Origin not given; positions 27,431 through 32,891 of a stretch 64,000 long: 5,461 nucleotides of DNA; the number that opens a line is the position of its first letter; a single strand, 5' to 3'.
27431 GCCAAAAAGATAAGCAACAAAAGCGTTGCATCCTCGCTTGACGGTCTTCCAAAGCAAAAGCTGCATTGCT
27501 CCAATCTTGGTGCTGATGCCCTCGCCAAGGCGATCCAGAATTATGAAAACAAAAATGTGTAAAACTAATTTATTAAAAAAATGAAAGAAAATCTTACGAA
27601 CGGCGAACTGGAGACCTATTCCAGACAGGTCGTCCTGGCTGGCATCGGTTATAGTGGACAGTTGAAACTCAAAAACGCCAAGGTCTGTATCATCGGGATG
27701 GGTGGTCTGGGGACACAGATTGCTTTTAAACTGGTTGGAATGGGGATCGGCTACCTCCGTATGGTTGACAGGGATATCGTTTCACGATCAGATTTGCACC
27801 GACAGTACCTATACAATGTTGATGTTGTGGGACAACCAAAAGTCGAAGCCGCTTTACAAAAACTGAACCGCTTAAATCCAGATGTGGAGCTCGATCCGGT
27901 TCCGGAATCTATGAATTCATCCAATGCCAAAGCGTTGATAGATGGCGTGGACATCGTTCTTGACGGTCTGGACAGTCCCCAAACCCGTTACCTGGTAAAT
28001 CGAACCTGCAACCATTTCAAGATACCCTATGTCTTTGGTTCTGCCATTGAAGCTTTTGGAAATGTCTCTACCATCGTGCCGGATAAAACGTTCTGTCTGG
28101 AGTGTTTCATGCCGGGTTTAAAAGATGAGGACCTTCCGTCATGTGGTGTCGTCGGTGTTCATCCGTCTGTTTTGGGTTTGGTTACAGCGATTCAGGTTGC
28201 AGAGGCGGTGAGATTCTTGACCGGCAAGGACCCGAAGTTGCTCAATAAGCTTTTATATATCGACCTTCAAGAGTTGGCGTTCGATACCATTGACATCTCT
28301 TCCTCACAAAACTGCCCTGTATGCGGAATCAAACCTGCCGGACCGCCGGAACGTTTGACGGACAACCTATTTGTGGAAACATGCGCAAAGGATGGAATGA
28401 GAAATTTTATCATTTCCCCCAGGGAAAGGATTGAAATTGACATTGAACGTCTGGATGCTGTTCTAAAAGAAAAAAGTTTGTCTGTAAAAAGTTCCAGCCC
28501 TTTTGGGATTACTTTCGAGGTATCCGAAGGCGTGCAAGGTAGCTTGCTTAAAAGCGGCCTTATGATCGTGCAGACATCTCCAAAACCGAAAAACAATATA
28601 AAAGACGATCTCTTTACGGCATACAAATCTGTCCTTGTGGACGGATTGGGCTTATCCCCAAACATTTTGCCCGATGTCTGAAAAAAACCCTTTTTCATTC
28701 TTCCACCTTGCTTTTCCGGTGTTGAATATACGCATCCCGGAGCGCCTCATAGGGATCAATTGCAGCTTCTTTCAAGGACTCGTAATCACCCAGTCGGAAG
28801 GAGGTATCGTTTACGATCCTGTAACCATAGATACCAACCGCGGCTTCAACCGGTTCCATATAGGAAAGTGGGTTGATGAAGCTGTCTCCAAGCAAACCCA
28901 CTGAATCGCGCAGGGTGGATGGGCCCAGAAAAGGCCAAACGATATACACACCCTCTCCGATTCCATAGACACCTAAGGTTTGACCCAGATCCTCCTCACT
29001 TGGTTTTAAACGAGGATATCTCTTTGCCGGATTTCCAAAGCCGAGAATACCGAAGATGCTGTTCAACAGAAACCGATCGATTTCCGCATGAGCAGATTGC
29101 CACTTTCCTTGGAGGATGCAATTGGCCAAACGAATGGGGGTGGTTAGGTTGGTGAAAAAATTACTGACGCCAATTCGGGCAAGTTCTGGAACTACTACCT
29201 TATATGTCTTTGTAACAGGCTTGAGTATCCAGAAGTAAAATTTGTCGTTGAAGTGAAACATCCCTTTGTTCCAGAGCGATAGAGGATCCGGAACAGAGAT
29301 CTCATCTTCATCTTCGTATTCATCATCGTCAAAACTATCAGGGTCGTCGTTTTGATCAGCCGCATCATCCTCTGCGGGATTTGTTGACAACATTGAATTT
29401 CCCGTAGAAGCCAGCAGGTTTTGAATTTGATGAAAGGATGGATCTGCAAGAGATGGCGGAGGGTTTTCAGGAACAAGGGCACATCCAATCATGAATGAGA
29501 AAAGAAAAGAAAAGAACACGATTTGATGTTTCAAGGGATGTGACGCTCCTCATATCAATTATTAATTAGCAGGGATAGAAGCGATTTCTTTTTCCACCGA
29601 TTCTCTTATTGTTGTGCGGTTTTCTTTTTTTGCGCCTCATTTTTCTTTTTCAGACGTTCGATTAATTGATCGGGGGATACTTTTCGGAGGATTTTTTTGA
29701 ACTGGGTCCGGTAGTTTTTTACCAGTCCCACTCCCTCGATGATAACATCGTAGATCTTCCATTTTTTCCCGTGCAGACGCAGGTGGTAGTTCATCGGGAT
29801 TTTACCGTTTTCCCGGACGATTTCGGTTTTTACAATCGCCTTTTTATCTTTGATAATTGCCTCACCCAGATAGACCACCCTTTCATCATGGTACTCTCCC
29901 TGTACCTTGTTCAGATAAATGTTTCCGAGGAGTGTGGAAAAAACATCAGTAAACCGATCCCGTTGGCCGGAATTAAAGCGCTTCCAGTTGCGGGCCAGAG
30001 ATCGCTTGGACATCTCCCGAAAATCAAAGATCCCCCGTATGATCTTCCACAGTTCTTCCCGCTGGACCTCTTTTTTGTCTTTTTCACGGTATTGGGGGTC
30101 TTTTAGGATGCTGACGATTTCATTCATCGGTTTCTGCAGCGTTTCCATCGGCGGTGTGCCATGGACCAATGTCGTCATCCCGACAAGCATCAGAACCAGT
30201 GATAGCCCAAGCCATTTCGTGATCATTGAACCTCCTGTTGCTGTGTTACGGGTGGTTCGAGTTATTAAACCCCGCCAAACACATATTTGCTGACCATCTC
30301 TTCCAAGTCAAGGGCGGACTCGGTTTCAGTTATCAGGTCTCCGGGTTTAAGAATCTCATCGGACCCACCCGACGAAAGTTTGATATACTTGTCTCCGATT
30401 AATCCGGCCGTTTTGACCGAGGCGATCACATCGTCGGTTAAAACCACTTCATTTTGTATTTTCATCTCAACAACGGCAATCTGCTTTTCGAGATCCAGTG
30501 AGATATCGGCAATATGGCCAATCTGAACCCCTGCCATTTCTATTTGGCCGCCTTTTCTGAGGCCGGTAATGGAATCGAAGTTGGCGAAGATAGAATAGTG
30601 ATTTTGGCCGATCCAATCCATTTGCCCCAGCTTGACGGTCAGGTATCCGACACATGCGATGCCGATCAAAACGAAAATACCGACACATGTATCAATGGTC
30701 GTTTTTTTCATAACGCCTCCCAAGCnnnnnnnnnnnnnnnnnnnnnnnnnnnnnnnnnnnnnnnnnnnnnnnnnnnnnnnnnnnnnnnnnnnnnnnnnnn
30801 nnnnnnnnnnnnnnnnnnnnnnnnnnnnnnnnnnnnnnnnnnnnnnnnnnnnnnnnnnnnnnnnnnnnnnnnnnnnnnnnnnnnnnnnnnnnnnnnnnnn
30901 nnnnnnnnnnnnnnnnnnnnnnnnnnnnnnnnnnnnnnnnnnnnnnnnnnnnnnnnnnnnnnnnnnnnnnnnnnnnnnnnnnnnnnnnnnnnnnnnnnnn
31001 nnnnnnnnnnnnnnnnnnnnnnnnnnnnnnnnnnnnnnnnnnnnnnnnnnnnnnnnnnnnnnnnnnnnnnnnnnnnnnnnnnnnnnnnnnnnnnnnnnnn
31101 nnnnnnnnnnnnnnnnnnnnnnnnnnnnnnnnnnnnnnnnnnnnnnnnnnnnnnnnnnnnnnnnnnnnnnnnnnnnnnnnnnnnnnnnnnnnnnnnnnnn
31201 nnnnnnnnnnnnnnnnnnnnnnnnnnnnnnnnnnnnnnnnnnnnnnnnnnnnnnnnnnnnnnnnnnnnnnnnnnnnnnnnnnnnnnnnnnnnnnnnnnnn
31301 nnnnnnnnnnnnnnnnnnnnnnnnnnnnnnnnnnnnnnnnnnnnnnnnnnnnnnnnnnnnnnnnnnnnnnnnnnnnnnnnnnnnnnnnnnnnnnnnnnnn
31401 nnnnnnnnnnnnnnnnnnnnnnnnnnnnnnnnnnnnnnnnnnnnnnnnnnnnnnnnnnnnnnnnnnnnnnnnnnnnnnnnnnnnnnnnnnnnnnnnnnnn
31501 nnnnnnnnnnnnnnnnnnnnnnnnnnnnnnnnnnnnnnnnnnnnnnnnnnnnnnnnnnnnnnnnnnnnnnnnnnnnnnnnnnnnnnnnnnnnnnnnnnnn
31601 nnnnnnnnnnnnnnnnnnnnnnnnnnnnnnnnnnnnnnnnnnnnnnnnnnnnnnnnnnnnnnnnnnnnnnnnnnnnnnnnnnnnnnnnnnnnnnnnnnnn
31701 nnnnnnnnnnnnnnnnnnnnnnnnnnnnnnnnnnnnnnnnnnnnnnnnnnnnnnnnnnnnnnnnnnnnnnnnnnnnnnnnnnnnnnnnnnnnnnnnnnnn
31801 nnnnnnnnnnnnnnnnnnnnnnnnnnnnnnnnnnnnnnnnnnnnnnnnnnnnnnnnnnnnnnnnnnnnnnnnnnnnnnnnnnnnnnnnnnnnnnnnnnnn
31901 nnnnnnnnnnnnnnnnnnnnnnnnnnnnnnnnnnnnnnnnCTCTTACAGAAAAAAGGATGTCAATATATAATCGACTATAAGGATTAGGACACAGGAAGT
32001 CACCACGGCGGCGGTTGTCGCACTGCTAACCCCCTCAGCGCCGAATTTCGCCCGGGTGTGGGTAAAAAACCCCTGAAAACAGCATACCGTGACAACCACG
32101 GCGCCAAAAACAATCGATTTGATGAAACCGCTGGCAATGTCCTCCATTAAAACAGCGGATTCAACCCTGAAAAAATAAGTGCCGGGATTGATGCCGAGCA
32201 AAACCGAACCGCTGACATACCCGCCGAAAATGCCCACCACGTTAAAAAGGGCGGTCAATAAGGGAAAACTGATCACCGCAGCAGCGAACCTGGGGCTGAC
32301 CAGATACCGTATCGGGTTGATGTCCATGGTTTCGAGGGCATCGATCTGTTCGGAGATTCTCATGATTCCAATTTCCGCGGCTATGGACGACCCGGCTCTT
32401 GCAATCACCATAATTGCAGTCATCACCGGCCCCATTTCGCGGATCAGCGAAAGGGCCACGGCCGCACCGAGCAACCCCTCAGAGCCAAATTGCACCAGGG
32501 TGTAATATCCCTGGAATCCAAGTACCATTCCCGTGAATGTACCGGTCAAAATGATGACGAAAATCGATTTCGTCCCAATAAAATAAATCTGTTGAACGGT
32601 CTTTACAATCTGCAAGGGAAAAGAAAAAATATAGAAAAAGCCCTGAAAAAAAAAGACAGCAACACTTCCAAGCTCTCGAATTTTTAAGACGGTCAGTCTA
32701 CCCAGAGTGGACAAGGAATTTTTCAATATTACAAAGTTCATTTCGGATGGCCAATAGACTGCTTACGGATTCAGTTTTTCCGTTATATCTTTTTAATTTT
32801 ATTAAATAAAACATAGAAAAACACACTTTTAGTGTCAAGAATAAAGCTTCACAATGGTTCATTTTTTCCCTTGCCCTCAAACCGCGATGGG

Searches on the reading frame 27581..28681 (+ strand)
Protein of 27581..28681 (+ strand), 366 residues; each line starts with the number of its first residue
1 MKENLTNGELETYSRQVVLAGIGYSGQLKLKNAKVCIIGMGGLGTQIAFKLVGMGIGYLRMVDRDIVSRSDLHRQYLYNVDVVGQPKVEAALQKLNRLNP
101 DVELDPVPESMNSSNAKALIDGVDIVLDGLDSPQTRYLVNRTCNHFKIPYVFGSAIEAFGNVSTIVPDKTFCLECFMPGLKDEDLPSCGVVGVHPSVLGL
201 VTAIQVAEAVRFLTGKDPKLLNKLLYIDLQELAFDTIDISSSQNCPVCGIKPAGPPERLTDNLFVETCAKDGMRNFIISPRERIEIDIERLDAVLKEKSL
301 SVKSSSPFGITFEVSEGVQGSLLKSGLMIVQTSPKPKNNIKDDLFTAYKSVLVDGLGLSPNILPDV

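Call 12: search_protein_families(library=pfam, proteins=[window:27581-28681:+])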
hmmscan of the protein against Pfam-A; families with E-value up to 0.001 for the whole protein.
window:27581-28681:+ (366 aa): 1 family
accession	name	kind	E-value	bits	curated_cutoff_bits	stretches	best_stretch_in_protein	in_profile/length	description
PF00899.27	ThiF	-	1.6e-65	221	28.1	1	13-247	1-238/238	ThiF family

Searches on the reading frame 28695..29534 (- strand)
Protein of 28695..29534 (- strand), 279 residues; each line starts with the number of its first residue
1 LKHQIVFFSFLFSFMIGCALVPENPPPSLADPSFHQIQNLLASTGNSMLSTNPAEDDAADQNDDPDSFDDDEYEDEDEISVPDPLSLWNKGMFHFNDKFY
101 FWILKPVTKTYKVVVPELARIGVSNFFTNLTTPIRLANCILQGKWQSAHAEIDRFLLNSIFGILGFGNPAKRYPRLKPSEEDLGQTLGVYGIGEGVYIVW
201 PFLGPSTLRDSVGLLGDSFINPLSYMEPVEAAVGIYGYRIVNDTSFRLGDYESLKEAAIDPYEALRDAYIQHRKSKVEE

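Call 12: search_protein_families(library=pfam, proteins=[window:28695-29534:-])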
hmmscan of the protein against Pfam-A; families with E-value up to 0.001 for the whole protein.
window:28695-29534:- (279 aa): 1 family
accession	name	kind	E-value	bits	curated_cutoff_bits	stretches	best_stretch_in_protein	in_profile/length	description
PF04333.18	MlaA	-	3e-68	229.7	25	1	82-275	2-194/195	MlaA lipoprotein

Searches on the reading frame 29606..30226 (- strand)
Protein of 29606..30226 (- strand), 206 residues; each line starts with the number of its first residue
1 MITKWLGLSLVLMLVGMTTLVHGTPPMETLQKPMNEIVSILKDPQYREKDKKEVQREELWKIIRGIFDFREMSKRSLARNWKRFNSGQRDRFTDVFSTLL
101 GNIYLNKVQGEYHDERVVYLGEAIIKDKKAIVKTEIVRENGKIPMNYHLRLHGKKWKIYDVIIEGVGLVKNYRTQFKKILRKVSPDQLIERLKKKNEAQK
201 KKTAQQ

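Call 12: search_protein_families(library=pfam, proteins=[window:29606-30226:-])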
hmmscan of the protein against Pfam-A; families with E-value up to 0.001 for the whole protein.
window:29606-30226:- (206 aa): 1 family
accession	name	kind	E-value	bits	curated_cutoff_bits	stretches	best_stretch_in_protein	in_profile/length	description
PF05494.18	MlaC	-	2.2e-45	154.9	26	1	34-194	4-166/166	MlaC protein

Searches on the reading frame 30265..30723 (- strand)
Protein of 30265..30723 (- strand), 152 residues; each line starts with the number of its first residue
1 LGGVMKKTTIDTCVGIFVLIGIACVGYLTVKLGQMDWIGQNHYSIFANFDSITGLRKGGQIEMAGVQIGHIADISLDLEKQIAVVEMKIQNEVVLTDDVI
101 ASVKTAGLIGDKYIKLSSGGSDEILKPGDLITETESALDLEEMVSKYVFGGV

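Call 12: search_protein_families(library=pfam, proteins=[window:30265-30723:-])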
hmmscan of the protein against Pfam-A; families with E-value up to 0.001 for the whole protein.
window:30265-30723:- (152 aa): 1 family
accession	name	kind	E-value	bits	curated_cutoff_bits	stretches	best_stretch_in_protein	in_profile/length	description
PF02470.25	MlaD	-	2.4e-18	66.6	25.1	1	42-119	2-81/81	MlaD protein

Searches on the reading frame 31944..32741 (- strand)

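Call 12: search_protein_families(library=pfam, proteins=[window:31944-32741:-])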
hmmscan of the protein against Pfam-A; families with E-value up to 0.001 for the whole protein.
window:31944-32741:- (265 aa): 1 family
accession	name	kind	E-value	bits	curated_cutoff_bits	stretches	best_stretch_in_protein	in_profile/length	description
PF02405.21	MlaE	-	1.6e-80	270.1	22.5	1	48-262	1-211/212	Permease MlaE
